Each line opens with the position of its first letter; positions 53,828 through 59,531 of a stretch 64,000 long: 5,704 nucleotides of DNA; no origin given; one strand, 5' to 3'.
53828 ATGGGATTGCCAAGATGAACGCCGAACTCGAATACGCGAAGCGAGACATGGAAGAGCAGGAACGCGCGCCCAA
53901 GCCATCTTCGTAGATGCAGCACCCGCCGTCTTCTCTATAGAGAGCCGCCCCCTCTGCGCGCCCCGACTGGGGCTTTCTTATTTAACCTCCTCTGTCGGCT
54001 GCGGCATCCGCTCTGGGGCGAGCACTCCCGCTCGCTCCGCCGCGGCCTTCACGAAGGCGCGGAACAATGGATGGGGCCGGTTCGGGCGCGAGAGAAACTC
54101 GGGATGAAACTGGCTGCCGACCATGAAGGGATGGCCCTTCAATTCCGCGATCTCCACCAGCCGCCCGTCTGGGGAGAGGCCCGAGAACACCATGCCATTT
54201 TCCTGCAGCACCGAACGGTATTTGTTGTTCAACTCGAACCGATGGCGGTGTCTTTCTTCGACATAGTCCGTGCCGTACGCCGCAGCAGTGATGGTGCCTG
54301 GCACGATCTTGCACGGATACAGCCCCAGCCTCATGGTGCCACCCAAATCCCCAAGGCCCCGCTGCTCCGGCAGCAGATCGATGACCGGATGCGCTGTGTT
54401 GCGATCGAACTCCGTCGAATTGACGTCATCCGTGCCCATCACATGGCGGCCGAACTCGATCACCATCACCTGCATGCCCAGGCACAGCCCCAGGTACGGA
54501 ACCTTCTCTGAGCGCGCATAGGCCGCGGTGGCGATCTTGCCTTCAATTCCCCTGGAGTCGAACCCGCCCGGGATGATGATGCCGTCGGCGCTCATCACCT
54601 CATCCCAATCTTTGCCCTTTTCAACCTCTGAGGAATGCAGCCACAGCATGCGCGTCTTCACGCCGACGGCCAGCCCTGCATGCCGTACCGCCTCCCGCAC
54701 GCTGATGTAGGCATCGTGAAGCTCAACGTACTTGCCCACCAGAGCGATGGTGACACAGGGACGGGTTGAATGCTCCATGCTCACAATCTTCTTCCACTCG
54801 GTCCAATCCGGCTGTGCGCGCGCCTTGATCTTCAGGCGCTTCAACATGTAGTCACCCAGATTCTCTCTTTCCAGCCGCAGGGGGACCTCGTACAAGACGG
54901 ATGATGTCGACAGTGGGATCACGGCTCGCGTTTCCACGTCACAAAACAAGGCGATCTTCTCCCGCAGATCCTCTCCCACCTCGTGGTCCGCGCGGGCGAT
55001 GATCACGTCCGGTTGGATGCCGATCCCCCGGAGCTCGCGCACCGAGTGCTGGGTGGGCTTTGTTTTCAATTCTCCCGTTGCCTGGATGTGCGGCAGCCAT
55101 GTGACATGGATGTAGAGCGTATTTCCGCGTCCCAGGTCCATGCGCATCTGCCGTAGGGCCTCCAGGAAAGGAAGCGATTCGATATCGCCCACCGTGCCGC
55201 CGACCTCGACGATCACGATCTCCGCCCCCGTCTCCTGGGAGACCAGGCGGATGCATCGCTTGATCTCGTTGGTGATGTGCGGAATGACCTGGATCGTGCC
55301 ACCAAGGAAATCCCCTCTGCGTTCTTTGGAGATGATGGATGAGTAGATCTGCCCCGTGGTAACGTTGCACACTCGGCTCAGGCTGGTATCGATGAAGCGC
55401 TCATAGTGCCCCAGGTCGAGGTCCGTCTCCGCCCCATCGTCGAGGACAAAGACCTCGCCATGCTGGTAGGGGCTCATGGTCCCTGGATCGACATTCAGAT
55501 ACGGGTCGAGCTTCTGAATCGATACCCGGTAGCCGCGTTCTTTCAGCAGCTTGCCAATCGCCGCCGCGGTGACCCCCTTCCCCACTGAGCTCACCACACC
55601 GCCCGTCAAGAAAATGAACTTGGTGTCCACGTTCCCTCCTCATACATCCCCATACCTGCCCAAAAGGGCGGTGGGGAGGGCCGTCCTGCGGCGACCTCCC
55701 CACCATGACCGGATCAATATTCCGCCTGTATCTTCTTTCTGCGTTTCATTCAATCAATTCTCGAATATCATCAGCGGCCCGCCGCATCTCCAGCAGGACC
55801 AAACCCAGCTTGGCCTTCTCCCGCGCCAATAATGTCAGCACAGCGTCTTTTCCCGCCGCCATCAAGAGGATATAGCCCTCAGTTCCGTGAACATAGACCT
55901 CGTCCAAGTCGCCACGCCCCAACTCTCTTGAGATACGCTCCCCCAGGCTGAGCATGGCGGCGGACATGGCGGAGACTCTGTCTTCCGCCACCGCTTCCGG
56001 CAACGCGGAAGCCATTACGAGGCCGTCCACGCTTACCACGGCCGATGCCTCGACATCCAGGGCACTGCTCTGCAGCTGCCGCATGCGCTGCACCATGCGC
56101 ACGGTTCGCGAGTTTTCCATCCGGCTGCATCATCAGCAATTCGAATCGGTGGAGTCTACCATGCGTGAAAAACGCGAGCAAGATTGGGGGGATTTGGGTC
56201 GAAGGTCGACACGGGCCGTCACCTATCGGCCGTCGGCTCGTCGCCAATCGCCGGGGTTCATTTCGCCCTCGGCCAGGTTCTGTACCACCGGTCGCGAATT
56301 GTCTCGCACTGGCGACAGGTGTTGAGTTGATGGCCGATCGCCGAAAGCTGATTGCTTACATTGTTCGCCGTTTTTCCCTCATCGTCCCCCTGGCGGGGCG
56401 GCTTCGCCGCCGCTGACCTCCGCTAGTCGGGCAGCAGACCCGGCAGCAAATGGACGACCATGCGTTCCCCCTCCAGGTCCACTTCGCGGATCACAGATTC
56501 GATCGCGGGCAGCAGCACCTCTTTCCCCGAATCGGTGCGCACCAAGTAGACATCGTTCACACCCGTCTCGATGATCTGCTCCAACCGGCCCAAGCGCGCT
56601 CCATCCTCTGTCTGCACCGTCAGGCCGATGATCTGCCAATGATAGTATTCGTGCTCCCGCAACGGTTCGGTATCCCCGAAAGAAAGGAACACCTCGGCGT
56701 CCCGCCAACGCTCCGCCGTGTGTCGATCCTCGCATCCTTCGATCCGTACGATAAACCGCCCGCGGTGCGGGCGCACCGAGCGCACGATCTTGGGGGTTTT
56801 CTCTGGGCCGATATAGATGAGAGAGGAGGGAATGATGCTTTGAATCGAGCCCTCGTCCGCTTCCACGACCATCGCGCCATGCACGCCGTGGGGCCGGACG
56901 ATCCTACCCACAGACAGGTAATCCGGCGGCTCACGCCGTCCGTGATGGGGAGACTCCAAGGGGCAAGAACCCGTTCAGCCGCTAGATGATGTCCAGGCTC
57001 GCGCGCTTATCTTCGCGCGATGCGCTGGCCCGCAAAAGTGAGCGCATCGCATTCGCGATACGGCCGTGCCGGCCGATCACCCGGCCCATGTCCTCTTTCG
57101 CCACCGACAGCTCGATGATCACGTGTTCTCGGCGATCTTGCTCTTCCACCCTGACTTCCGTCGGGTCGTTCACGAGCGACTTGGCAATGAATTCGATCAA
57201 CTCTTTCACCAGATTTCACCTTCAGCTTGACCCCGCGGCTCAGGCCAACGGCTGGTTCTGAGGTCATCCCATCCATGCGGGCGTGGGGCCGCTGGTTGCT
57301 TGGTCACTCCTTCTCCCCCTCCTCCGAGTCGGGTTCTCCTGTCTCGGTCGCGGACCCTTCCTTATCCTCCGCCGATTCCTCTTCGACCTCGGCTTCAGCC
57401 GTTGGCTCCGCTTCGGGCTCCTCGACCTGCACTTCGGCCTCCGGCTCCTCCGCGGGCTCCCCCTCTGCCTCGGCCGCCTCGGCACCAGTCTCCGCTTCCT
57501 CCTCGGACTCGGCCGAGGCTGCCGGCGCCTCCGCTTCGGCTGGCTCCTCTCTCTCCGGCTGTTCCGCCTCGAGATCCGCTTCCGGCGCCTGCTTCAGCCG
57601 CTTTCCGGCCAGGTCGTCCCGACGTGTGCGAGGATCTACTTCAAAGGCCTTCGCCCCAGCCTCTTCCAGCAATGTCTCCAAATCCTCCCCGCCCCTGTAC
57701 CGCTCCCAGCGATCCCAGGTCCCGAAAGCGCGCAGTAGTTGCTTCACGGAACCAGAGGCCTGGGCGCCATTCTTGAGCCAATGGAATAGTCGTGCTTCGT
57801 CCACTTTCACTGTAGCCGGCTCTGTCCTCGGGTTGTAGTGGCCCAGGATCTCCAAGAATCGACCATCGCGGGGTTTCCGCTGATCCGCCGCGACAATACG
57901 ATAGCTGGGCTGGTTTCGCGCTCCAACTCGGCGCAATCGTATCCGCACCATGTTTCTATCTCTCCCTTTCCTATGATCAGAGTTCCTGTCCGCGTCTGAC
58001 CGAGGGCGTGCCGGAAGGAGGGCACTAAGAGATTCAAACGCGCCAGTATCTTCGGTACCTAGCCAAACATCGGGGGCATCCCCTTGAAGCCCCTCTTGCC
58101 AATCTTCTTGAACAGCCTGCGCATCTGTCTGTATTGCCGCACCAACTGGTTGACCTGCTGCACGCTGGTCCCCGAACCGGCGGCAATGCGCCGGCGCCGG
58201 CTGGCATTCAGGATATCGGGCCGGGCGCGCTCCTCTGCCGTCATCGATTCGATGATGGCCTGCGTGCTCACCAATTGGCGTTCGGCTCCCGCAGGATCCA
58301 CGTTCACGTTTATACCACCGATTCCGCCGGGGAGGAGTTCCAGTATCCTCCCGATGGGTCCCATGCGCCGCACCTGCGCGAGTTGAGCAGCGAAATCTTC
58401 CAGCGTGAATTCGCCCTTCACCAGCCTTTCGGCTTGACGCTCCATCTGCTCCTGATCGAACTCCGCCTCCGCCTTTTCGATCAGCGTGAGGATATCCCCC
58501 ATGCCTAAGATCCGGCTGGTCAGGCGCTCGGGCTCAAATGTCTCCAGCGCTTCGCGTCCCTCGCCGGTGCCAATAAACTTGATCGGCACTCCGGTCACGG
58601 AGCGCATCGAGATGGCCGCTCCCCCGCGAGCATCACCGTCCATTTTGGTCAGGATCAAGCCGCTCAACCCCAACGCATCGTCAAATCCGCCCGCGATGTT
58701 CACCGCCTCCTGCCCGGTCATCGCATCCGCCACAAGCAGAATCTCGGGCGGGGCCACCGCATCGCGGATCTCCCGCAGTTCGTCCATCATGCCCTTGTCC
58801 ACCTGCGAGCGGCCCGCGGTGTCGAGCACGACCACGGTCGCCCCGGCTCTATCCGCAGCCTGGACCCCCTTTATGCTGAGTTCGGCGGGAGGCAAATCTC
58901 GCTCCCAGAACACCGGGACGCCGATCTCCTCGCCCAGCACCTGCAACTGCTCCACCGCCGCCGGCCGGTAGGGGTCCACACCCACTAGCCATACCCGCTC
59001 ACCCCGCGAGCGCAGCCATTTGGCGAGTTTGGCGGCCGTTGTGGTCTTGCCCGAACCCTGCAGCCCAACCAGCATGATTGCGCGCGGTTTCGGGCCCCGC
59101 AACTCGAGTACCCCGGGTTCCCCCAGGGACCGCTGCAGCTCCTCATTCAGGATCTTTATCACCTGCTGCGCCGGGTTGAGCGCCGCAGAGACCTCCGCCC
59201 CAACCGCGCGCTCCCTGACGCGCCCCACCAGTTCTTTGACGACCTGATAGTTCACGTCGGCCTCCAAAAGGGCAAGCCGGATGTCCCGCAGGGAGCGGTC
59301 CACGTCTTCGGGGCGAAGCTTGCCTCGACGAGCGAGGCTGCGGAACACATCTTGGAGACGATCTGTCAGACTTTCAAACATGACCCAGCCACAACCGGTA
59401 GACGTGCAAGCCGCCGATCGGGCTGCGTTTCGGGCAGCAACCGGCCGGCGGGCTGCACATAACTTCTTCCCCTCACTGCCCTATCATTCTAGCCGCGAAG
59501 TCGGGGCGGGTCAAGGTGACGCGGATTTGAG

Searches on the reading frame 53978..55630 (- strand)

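Call 13: search_protein_families(library=pfam, proteins=[window:53978-55630:-], max_evalue=0.001)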
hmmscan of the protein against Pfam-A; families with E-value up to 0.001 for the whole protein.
window:53978-55630:- (550 aa): 4 families
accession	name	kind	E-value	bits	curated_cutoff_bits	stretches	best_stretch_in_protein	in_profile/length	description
PF06418.20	CTP_synth_N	-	5.8e-124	413.2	26.1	1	4-268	1-265/265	CTP synthase N-terminus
PF00117.34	GATase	-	8.3e-39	133.7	22.8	1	304-528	2-189/190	Glutamine amidotransferase class-I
PF07722.19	Peptidase_C26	-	1.2e-06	28.9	20.5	1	368-511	97-219/219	Peptidase C26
PF01656.29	CbiA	-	0.00019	21.8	25.4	1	14-50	8-46/125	CobQ/CobB/MinD/ParA nucleotide binding domain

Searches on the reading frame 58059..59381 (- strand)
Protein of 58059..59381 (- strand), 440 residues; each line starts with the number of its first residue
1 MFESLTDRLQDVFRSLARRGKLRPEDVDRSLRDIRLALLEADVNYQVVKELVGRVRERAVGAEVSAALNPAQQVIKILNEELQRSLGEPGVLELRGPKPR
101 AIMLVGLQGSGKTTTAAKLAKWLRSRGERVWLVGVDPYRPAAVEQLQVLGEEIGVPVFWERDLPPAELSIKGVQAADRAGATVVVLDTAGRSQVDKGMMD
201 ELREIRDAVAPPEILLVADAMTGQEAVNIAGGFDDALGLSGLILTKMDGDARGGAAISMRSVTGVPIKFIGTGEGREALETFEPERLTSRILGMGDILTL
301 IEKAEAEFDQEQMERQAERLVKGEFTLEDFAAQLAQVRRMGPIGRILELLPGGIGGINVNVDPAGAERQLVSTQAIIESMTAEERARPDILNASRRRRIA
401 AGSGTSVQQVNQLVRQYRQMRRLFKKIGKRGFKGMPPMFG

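Call 13: search_protein_families(library=pfam, proteins=[window:58059-59381:-], max_evalue=0.001)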
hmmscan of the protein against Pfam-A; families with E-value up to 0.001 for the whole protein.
window:58059-59381:- (440 aa): 10 families
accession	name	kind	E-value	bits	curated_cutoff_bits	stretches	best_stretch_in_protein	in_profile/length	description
PF00448.28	SRP54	-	8.6e-67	225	22.7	1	100-293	2-196/196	SRP54-type protein, GTPase domain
PF02978.25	SRP_SPB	-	4.5e-32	110.7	27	1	324-423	1-90/91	Signal peptide binding domain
PF02881.24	SRP54_N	-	2e-22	79.6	22.4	1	5-82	1-75/75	SRP54-type protein, helical bundle domain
PF01656.29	CbiA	-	5.9e-08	33.2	25.4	1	109-253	9-89/125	CobQ/CobB/MinD/ParA nucleotide binding domain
PF13401.12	AAA_22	-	1.3e-06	29.2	27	1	100-211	6-115/130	AAA domain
PF03308.22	MeaB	-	0.0001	21.9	23.1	1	101-140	35-74/273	Methylmalonyl Co-A mutase-associated GTPase MeaB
PF06414.18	Zeta_toxin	-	0.00035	20.5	22.3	1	97-140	14-56/199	Zeta toxin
PF13614.12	AAA_31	-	0.00067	20.1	27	0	109-139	12-42/177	AAA domain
PF03205.20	MobB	-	0.00073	19.9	26.6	0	102-133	2-33/133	Molybdopterin guanine dinucleotide synthesis protein B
PF13604.12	AAA_30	-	0.00088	19.5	27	0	101-219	20-124/191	AAA domain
